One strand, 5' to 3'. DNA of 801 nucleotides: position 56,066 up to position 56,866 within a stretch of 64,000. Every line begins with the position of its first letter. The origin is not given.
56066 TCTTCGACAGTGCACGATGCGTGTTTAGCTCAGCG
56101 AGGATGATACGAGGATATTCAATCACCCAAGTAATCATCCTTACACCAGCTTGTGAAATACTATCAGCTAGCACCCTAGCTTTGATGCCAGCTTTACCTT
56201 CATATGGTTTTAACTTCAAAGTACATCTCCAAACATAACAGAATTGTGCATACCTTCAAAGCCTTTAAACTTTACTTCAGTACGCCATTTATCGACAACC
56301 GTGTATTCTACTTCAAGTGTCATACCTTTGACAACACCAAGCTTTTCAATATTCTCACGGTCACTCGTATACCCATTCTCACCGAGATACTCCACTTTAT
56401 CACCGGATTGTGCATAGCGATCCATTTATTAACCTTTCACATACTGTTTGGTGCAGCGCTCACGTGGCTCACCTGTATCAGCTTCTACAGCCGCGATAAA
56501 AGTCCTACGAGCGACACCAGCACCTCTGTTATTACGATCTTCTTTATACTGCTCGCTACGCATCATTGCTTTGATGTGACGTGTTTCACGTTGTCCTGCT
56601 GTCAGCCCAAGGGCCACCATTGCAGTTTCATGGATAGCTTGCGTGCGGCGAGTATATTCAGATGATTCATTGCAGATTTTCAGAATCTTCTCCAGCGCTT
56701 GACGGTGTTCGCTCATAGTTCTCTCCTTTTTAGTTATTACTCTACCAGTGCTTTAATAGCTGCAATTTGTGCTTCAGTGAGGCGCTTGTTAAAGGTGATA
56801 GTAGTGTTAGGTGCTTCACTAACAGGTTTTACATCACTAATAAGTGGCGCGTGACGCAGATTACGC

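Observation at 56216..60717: Expanded family of small KOW/SH3-like proteins (at least 7 paralogs) in the early region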

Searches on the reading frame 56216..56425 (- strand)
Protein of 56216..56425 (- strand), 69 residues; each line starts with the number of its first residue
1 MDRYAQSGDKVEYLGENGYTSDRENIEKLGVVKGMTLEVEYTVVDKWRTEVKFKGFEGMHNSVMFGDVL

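Call 6: search_protein_families(library=pfam, proteins=[window:56216-56425:-], max_evalue=1)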
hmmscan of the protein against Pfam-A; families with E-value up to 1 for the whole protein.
window:56216-56425:- (69 aa): 0 families

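Call 7: search_protein_families(library=phrogs, proteins=[window:56216-56425:-], max_evalue=0.1)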
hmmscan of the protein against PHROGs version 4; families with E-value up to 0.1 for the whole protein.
window:56216-56425:- (69 aa): 2 families
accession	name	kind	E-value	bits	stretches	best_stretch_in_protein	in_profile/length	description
phrog_8472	-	unknown function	8.7e-07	30.2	1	7-68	27-88/89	-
phrog_2023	-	unknown function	0.0008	20.7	1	16-65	11-62/95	-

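Call 43: search_solved_structures(query=window:56216-56425:-, max_evalue=10)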
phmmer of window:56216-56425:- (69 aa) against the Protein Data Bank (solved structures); distinct sequences matched with E-value up to 10: 1.
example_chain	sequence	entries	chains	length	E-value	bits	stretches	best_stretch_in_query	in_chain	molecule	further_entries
7r7b_A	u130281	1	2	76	1.1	13.3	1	6-57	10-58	Ferrous iron transport protein B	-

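Call 88: search_protein_families(library=ncbifam, proteins=[window:56216-56425:-], max_evalue=1)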
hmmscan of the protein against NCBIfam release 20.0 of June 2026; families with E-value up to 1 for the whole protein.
window:56216-56425:- (69 aa): 0 families

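Call 95: search_protein_families(library=padloc, proteins=[window:56216-56425:-], max_evalue=0.1)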
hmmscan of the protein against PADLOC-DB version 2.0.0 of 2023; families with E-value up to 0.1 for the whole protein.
window:56216-56425:- (69 aa): 0 families

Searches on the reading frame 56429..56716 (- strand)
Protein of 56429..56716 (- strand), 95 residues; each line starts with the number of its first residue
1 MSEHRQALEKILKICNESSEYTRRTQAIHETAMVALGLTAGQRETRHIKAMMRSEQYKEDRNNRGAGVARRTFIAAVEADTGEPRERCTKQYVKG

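Call 6: search_protein_families(library=pfam, proteins=[window:56429-56716:-], max_evalue=1)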
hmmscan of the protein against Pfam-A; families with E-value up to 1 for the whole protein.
window:56429-56716:- (95 aa): 1 family
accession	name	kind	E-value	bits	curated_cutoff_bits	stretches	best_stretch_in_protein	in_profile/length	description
PF05060.20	MGAT2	-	0.21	11.1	27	1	9-74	175-238/349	N-acetylglucosaminyltransferase II (MGAT2)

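Call 7: search_protein_families(library=phrogs, proteins=[window:56429-56716:-], max_evalue=0.1)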
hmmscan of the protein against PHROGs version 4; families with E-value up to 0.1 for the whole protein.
window:56429-56716:- (95 aa): 1 family
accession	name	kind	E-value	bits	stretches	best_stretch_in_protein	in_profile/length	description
phrog_22836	-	unknown function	0.097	13.6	0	53-91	38-76/145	-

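Call 88: search_protein_families(library=ncbifam, proteins=[window:56429-56716:-], max_evalue=1)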
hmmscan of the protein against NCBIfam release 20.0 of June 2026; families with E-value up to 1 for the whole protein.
window:56429-56716:- (95 aa): 0 families
